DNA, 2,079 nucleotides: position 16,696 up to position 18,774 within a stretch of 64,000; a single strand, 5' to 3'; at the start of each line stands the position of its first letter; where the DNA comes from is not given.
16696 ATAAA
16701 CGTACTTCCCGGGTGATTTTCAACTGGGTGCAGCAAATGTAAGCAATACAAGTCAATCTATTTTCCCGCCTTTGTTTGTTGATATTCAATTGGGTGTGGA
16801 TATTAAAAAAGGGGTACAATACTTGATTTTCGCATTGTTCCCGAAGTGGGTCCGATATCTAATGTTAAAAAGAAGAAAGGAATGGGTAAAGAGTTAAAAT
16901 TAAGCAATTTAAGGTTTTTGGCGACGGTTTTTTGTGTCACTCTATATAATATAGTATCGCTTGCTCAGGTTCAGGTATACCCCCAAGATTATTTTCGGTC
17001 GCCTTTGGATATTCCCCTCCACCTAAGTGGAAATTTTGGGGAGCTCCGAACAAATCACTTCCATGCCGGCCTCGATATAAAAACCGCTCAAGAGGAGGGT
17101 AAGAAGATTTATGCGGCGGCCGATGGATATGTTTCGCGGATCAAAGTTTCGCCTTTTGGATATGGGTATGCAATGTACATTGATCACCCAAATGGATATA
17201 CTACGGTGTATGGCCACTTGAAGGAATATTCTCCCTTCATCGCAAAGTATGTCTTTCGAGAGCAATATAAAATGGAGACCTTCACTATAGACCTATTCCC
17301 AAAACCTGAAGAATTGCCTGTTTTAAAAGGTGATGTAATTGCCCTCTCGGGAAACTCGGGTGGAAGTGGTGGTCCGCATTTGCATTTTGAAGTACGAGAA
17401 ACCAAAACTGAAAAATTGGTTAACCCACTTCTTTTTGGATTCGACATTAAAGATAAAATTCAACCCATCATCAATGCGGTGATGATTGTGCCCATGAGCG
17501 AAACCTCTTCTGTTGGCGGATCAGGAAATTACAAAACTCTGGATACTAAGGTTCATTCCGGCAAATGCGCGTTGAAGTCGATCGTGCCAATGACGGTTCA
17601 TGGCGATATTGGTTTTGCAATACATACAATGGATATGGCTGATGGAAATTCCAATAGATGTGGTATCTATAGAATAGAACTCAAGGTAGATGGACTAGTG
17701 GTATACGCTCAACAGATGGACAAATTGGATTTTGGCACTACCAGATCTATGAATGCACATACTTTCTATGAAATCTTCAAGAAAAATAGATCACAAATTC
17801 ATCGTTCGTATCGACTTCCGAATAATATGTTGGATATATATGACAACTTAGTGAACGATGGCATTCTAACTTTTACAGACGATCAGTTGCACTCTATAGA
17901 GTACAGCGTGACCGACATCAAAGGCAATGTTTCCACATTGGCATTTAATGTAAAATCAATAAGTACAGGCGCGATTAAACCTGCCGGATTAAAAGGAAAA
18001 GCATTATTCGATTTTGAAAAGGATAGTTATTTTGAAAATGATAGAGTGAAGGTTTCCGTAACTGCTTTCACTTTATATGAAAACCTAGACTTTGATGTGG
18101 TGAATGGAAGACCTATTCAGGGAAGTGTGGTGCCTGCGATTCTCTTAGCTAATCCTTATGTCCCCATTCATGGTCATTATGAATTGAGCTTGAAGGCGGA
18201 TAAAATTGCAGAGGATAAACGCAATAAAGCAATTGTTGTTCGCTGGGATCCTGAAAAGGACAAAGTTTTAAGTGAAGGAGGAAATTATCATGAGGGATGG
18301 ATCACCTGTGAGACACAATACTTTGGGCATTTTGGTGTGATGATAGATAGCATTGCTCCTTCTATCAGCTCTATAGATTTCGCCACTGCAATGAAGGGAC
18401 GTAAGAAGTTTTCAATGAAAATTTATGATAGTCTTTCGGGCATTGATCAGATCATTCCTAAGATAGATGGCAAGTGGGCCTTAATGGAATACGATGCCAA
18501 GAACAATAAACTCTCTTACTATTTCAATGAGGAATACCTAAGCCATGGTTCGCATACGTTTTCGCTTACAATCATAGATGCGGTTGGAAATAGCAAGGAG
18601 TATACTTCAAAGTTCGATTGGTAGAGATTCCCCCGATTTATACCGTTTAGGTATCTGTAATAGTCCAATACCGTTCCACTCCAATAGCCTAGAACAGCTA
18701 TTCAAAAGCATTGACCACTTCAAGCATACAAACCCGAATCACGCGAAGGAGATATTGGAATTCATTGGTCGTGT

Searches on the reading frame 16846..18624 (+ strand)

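Call 13: search_protein_families(library=ncbifam, proteins=[window:16846-18624:+])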
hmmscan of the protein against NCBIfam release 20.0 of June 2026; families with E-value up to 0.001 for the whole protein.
window:16846-18624:+ (592 aa): 11 families
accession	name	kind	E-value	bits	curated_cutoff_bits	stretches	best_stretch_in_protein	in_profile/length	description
NF052336.1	PdgHdaseHSB100310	equivalog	4.8e-14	52.5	500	1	23-140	9-121/316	peptidoglycan hydrolase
NF052530.1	Heli_ShapePgp3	exception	2.3e-12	46.6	300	1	49-197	140-263/270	peptidoglycan metallopeptidase Pgp3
NF008652.0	PRK11649.1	equivalog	3.2e-10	39.3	341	1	159-196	373-408/439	murein DD-endopeptidase MepM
NF053825.1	PdgNdpepShyA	equivalog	9.1e-07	27.9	700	0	159-185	356-382/425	peptidoglycan DD-endopeptidase ShyA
NF053738.1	S2SprSpoIIQBc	equivalog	1.8e-06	27.8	250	0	71-127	120-175/232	stage II sporulation protein SpoIIQ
NF041208.1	celldiv_DipM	equivalog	8.4e-06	25.2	740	0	159-194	380-413/419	cell division endopeptidase DipM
NF050804.1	CellDivDipMCaul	equivalog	2.9e-05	23.1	900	0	63-126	518-579/634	cell division endopeptidase DipM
NF008644.1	PRK11637.1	equivalog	7.6e-05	21.9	270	0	161-195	348-380/385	murein hydrolase activator EnvC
NF053824.1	PdgNdpepShyC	equivalog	0.00014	20.9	700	0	49-127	267-347/429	peptidoglycan DD-endopeptidase ShyC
NF047446.1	barrel_OmpL47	domain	0.00024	21.5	40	0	522-585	7-60/68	OmpL47-type beta-barrel domain-containing protein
NF040883.1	amid_act_ActS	equivalog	0.00028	20.2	375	0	75-125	138-186/242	amidase activator ActS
